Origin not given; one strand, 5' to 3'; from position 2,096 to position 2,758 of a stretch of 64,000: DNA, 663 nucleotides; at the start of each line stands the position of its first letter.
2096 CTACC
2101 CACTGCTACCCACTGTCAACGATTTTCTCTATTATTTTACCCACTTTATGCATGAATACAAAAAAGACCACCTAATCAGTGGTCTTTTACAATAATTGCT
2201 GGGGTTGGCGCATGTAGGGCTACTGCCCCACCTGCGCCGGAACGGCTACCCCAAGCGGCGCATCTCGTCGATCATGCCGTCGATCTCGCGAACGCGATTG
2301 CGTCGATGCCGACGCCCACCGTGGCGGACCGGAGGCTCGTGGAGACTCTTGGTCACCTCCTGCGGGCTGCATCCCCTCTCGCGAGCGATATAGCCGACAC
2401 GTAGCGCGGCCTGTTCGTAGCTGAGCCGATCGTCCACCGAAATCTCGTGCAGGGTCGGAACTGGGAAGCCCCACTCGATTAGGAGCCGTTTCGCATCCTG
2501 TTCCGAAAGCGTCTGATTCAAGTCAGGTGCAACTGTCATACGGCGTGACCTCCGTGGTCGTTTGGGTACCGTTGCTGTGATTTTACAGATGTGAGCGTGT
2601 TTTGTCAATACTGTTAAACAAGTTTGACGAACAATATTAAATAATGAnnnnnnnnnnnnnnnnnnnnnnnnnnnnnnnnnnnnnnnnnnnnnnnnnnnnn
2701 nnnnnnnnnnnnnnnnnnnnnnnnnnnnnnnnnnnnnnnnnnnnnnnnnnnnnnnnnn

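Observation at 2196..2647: Isolated 0.4-kb high-GC insertion between mraZ and glyQS using the same promoter module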

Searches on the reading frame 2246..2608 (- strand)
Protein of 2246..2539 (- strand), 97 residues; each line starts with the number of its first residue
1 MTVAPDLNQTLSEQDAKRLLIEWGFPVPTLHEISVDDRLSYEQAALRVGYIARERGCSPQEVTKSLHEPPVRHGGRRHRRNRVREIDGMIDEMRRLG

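Call 4: search_protein_families(library=pfam, proteins=[window:2246-2539:-, window:2246-2608:-], max_evalue=1)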
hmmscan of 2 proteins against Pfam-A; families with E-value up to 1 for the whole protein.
window:2246-2539:- (97 aa): 2 families
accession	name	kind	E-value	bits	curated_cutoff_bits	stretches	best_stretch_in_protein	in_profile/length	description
PF12105.13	SpoU_methylas_C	-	0.11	12.7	25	1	9-27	12-30/54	SpoU, rRNA methylase, C-terminal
PF02669.20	KdpC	-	0.16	12.1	24.1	1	35-67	123-155/182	K+-transporting ATPase, c chain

window:2246-2608:- (120 aa): 2 families
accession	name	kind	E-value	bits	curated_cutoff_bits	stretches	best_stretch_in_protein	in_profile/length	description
PF12105.13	SpoU_methylas_C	-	0.14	12.4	25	1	32-50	12-30/54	SpoU, rRNA methylase, C-terminal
PF02669.20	KdpC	-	0.23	11.6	24.1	1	58-90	123-155/182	K+-transporting ATPase, c chain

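Call 10: find_homologous_proteins(query=window:2246-2539:-, max_evalue=0.01)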
Query window:2246-2539:- (97 aa): 3 proteins with E <= 0.01 among 5 candidates.
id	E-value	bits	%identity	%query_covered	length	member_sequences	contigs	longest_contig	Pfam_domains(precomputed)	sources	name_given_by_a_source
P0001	1.8e-58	213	100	100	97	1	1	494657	-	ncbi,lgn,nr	ncbi:hypothetical protein EPO04_01630 [Patescibacteria group bacterium]|nr:MAG: hypothetical protein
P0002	4.3e-42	160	78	98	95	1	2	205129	-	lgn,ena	-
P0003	2.7e-36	142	70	100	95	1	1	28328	-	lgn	-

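Call 11: search_protein_families(library=phrogs, proteins=[window:2246-2539:-], max_evalue=1)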
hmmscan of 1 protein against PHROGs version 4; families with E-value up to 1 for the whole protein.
window:2246-2539:- (97 aa): 1 family
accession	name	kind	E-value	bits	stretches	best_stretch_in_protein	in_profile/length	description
phrog_28919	-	unknown function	0.37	12.2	1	44-74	33-63/84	-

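Call 12: search_protein_families(library=ncbifam, proteins=[window:2246-2539:-], max_evalue=1)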
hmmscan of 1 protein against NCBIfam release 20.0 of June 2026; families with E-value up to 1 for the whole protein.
window:2246-2539:- (97 aa): 1 family
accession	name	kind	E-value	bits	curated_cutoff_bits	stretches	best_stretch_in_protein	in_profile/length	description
NF045593.1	bilirub_TF_BilQ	equivalog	0.068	12.9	125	1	49-67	37-55/135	bilirubin utilization transcriptional regulator BilQ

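Call 13: find_encoding_contigs(protein=P0002, flank=8000)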
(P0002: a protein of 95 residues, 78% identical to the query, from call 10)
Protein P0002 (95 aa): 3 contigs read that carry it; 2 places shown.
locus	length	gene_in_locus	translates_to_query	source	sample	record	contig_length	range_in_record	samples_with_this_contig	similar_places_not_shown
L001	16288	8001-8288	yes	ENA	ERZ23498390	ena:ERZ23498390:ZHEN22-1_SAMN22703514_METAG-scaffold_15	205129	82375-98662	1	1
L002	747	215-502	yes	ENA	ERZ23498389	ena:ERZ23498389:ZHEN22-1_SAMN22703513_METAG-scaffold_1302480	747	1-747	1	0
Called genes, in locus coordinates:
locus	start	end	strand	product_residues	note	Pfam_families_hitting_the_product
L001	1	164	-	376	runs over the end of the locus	PF01555:N6_N4_Mtase (weak), PF01170:UPF0020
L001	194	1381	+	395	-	PF13742:tRNA_anti_2, PF01336:tRNA_anti-codon, PF02601:Exonuc_VII_L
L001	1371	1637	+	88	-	PF02609:Exonuc_VII_S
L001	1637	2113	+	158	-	PF13489:Methyltransf_23 (weak)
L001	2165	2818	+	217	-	-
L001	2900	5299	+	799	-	PF00989:PAS, PF08448:PAS_4, PF13185:GAF_2, PF13492:GAF_3, PF00989:PAS, PF08448:PAS_4, PF13426:PAS_9, PF00512:HisKA, +6 more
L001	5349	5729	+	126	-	PF00072:Response_reg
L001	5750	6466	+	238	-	PF11967:RecO_N, PF02565:RecO_C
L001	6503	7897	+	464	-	PF00587:tRNA-synt_2b, PF03129:HGTP_anticodon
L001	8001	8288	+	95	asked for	-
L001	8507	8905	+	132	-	PF02381:MraZ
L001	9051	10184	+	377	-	PF01795:Methyltransf_5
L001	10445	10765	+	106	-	-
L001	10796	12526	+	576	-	PF03717:PBP_dimer, PF00905:Transpeptidase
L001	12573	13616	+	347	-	PF00953:Glycos_transf_4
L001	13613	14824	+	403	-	PF01098:FTSW_RODA_SPOVE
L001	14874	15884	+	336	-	PF03033:Glyco_transf_28, PF04101:Glyco_tran_28_C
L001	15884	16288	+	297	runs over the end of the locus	PF08478:POTRA_1, PF03799:FtsQ_DivIB_C (weak)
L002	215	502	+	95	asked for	-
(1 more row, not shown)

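Call 14: find_encoding_contigs(protein=P0003, flank=8000)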
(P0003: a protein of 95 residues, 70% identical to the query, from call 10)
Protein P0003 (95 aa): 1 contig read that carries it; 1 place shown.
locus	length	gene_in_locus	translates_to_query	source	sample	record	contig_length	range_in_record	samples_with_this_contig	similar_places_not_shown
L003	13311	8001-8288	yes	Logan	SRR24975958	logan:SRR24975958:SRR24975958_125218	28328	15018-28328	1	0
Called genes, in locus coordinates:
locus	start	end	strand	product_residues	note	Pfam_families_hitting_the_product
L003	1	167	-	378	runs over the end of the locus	PF01170:UPF0020 (faint)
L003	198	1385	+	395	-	PF13742:tRNA_anti_2, PF01336:tRNA_anti-codon, PF02601:Exonuc_VII_L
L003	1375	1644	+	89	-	PF02609:Exonuc_VII_S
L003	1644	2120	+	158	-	PF02353:CMAS (weak), PF13489:Methyltransf_23 (weak)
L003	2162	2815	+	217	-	-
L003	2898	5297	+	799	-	PF00989:PAS, PF08448:PAS_4, PF13185:GAF_2, PF13492:GAF_3, PF00989:PAS, PF08448:PAS_4, PF13426:PAS_9, PF00512:HisKA, +6 more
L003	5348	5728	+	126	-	PF00072:Response_reg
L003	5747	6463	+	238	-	PF11967:RecO_N, PF02565:RecO_C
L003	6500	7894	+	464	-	PF00587:tRNA-synt_2b, PF03129:HGTP_anticodon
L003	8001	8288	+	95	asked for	-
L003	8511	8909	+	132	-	PF02381:MraZ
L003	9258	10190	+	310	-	PF01795:Methyltransf_5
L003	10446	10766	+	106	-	-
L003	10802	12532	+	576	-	PF03717:PBP_dimer, PF00905:Transpeptidase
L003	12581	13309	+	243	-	?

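Call 30: predict_structure(alignment_id=A2)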
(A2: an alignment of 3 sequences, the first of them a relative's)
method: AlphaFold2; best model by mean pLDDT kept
length: 97 residues; sequences in the alignment: 3
mean_pLDDT: 63.9   pTM: 0.45
mean pLDDT of the five models: 63.9, 62.0, 55.1, 54.7, 54.4
residues with pLDDT >= 90: 0; 70-90: 33; 50-70: 51; < 50: 13
segments of 3 or more residues with pLDDT < 50: 1-7, 70-74
pLDDT, mean of each block of 10 residues (from residue 1): 46 67 65 73 75 75 65 51 62 59
secondary structure, 60 per line:
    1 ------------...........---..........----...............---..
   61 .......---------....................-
elements in order: H13-23 H27-36 H41-55 H59-67 H77-96

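Call 34: search_protein_representatives(alignment_id=A2)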
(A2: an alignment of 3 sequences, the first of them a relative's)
Query: 3 sequences, 95 profile positions. Proteins with E-value up to 0.001 (for the whole library): 4; up to 1e-10: 1; up to 1e-30: 1. The best 4 are listed.
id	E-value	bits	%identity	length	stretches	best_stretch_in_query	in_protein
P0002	1.7e-56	204.3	-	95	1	1-95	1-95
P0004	7.7e-06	42.0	-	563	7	8-35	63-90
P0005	4.8e-04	36.2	-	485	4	39-75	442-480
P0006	9.8e-04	35.2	-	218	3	7-84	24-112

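Call 36: fold_search(model_id=the predicted structure, library=pdb)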
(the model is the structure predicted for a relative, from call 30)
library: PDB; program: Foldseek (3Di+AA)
matches with E <= 10: 106; with E <= 0.001: 0
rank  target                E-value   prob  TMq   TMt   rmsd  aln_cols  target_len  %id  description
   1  3koy_E                9.1e-01  0.77  0.42  0.38   3.7        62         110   22  Crystal Structure of ornithine 4,5 aminomutase in complex with ornithine (Aerobic) (released 2010-01-26)
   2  4yxy_A                1.2e+00  0.14  0.29  0.30  11.9       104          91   13  Computationally designed left-handed alpha/alpha toroid with 9 repeats; two linked rings of 12 repeats each structure (released 2015-12-16)
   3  3kow_E                1.5e+00  0.60  0.42  0.38   3.7        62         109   22  Crystal Structure of ornithine 4,5 aminomutase backsoaked complex (released 2010-01-26)
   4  5byo_A                1.5e+00  0.11  0.18  0.06  11.6        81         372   15  Computationally designed left-handed alpha/alpha toroid with 12 repeats (released 2015-12-16)
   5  4fam_B                2.5e+00  0.10  0.23  0.08  12.1        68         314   16  Crystal structure of human 17beta-hydroxysteroid dehydrogenase type 5 in complex with 3-((3,4-dihydroisoquinolin-2(1H) (released 2012-10-10)
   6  1y10_B                2.5e+00  0.08  0.27  0.11  15.8       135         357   15  Mycobacterial adenylyl cyclase Rv1264, holoenzyme, inhibited state (released 2005-05-24)
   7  4yxx                  2.6e+00  0.21  0.31  0.17   4.8        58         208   21  Computationally designed left-handed alpha/alpha toroid with 6 repeats (released 2015-12-16)
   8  2alr                  2.6e+00  0.10  0.23  0.08  11.8        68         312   10  ALDEHYDE REDUCTASE (released 1996-06-20)
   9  2ipg_A                2.8e+00  0.09  0.23  0.08  12.0        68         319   13  Crystal structure of 17alpha-hydroxysteroid dehydrogenase mutant K31A in complex with NADP+ and epi-testosterone (released 2007-06-19)
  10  4h8n_A                2.9e+00  0.06  0.23  0.10  12.4        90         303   18  Crystal structure of conjugated polyketone reductase C2 from candida parapsilosis complexed with NADPH (released 2013-08-07)
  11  4gac_B                3.1e+00  0.09  0.23  0.08  11.9        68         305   12  High resolution structure of mouse aldehyde reductase (AKR1a4) in its apo-form (released 2012-11-07)
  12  3gug                  3.1e+00  0.08  0.23  0.08  12.0        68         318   16  Crystal structure of AKR1C1 L308V mutant in complex with NADP and 3,5-dichlorosalicylic acid (released 2010-02-09)
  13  5c3c_A                3.3e+00  0.11  0.30  0.16   8.6        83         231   16  Structural characterization of a newly identified component of alpha-carboxysomes: The AAA+ domain Protein cso-CbbQ (released 2015-11-18)
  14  1y10_C                3.3e+00  0.09  0.32  0.12   8.7       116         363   16  Mycobacterial adenylyl cyclase Rv1264, holoenzyme, inhibited state (released 2005-05-24)
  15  7x3o_B                3.3e+00  0.08  0.24  0.08  12.1        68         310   16  Crystal structure of Aldo-keto reductase 1C3 complexed with compound S07054 (released 2023-03-08)
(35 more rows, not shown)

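Call 37: search_protein_families(library=pfam, proteins=[P0005, P0006], max_evalue=0.1)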
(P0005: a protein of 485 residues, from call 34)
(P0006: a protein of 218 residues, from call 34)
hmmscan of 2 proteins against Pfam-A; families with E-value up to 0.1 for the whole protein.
P0005 (485 aa): 48 families (the best 25 are shown)
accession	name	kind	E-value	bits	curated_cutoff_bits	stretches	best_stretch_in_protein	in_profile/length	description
PF13384.12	HTH_23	-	5.4e-20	71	24.6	4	390-416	16-40/50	Homeodomain-like domain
PF13936.12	HTH_38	-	5.2e-15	55.4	27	2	398-417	25-44/44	Helix-turn-helix domain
PF12728.13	HTH_17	-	1.5e-13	51.2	27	1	448-480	3-35/51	Helix-turn-helix domain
PF08281.18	Sigma70_r4_2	-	5.7e-13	48.7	25.7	1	392-416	25-49/54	Sigma-70, region 4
PF13551.12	HTH_29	-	1.5e-12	47.8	28.1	1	392-416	11-35/64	Winged helix-turn helix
PF13518.12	HTH_28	-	3.8e-11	43.3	25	1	393-416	12-35/52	Helix-turn-helix domain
PF00196.25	GerE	-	7.6e-11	41.9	23.5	0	445-463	16-34/57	Bacterial regulatory proteins, luxR family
PF13156.12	Mrr_cat_2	-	1.8e-10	41.2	22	1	93-186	10-97/127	Restriction endonuclease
PF13730.12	HTH_36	-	4.6e-10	39.6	25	0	393-415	22-47/55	Helix-turn-helix domain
PF13542.12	HTH_Tnp_ISL3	-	4.8e-10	39.2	27.4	1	395-417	28-50/51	Helix-turn-helix domain of transposase family ISL3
PF01325.25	Fe_dep_repress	-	3.3e-09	37.3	26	0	392-415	21-44/60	Iron dependent repressor, N-terminal DNA binding domain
PF24410.1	wHTH-HSP90_Na-assoc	-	2.6e-08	34.5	23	1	428-470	9-53/55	wHTH-Hsp90_Na associated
PF03990.20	DUF348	-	2.7e-08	33.8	24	0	461-475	17-31/41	G5-linked-Ubiquitin-like domain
PF13560.12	HTH_31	-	3.7e-08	34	27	0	390-423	11-45/64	Helix-turn-helix domain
PF12840.13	HTH_20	-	1.2e-06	28.8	27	0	392-412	17-37/51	Helix-turn-helix domain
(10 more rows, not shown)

P0006 (218 aa): 50 families (the best 25 are shown)
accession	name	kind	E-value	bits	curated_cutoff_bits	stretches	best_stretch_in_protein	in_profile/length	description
PF13384.12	HTH_23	-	9.9e-14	51.1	24.6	2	173-199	14-40/50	Homeodomain-like domain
PF13518.12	HTH_28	-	4.1e-12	46.4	25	2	168-199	5-35/52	Helix-turn-helix domain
PF13551.12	HTH_29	-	1.2e-10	41.8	28.1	1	174-199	9-35/64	Winged helix-turn helix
PF02796.21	HTH_7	-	1.8e-10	41.2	23.8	0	123-142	18-37/45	Helix-turn-helix domain of resolvase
PF00196.25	GerE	-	2e-10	40.6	23.5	1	165-199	6-40/57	Bacterial regulatory proteins, luxR family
PF13936.12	HTH_38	-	2.8e-10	40.2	27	1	173-199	17-43/44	Helix-turn-helix domain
PF12840.13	HTH_20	-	1.5e-08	34.9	27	1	174-198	16-40/51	Helix-turn-helix domain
PF08281.18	Sigma70_r4_2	-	4.5e-08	33.1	25.7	1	175-199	25-49/54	Sigma-70, region 4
PF13556.12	HTH_30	-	1.1e-07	32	27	1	169-200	5-36/59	PucR C-terminal helix-turn-helix domain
PF18024.7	HTH_50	-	2.3e-07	30.8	27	1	168-202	15-49/50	Helix-turn-helix domain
PF13412.12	HTH_24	-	1.1e-06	28.6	21.9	0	69-94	15-40/48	Winged helix-turn-helix DNA-binding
PF13730.12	HTH_36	-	2.7e-06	27.5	25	0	176-198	22-47/55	Helix-turn-helix domain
PF04967.18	HTH_10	-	2.8e-06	27.5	23.1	0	178-199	25-46/53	HTH DNA binding domain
PF08279.18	HTH_11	-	3.3e-06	27.3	25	0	128-147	17-36/55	HTH domain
PF13542.12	HTH_Tnp_ISL3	-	4e-06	26.6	27.4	1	161-199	13-49/51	Helix-turn-helix domain of transposase family ISL3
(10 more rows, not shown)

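Call 41: search_solved_structures(query=A2, max_evalue=10)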
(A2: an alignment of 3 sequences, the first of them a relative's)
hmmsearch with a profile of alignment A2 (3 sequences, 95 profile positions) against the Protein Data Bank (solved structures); distinct sequences matched with E-value up to 10: 2.
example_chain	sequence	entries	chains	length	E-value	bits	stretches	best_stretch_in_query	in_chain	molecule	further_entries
3uxu_A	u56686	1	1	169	0.58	13.5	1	22-69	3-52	Probable integrase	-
3vcf_A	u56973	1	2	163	1.6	12.1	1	22-69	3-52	Probable integrase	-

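Call 44: find_related_loci(query=A2, collection=viral_contigs, flank=3000)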
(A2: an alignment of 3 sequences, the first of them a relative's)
Query A2 (97 aa) in viral_contigs; peptide patterns used: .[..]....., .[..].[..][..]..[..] (x = any residue, [..] = any of these).
60 stretches matched a pattern, but none encodes a relative of the query by tblastn (E <= 1e-3).

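Call 55: find_homologous_proteins(query=A4, max_evalue=0.1)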
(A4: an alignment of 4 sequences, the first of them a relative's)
Query A4 (4 sequences) (97 aa, profile of the alignment): 6 proteins with E <= 0.1 among 622 candidates.
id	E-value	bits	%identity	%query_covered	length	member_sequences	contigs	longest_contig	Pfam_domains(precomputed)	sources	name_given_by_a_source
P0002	1.4e-48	181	78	98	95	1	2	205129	-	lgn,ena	-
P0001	1.7e-48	180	100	100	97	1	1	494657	-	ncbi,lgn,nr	ncbi:hypothetical protein EPO04_01630 [Patescibacteria group bacterium]|nr:MAG: hypothetical protein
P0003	1.4e-47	177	70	100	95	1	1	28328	-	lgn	-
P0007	1.0e-31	127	39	64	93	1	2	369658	-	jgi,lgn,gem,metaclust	metaclust:\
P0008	7.3e-20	89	39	58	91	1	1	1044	-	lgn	-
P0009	4.7e-16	76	38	100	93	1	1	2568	-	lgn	-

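Call 57: find_encoding_contigs(protein=P0008, flank=5000)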
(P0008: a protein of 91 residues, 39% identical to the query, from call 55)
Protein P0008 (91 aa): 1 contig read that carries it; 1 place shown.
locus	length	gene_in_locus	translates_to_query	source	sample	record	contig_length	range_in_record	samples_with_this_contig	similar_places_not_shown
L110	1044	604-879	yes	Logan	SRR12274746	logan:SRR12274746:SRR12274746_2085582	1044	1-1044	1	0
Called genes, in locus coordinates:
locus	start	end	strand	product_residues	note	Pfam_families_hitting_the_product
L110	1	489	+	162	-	?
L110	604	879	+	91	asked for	-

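Call 58: find_encoding_contigs(protein=P0009, flank=5000)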
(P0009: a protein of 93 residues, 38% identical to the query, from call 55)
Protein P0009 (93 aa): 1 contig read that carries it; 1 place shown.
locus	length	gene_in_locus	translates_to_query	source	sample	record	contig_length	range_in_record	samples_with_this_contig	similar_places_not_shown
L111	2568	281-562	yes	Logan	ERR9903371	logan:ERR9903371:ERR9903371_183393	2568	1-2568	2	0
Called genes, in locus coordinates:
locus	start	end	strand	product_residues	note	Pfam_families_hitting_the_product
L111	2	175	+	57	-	?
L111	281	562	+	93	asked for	-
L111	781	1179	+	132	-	PF02381:MraZ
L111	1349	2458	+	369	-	PF01795:Methyltransf_5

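Call 62: find_homologous_proteins(query=A6, max_evalue=1)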
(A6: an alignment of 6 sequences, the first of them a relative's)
Query A6 (6 sequences) (97 aa, profile of the alignment): 7 proteins with E <= 1 among 2252 candidates.
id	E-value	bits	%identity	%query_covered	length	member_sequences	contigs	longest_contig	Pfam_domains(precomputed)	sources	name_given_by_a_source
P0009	7.5e-39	150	38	100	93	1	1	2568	-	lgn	-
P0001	1.3e-38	149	100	100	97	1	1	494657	-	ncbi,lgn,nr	ncbi:hypothetical protein EPO04_01630 [Patescibacteria group bacterium]|nr:MAG: hypothetical protein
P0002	3.7e-38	147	78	98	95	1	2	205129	-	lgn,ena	-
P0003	1.9e-37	145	70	100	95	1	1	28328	-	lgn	-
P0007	9.7e-37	143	39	64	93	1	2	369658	-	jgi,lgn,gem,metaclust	metaclust:\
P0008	1.4e-36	142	39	58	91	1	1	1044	-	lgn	-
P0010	1.2e-28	117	34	97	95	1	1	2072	-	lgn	-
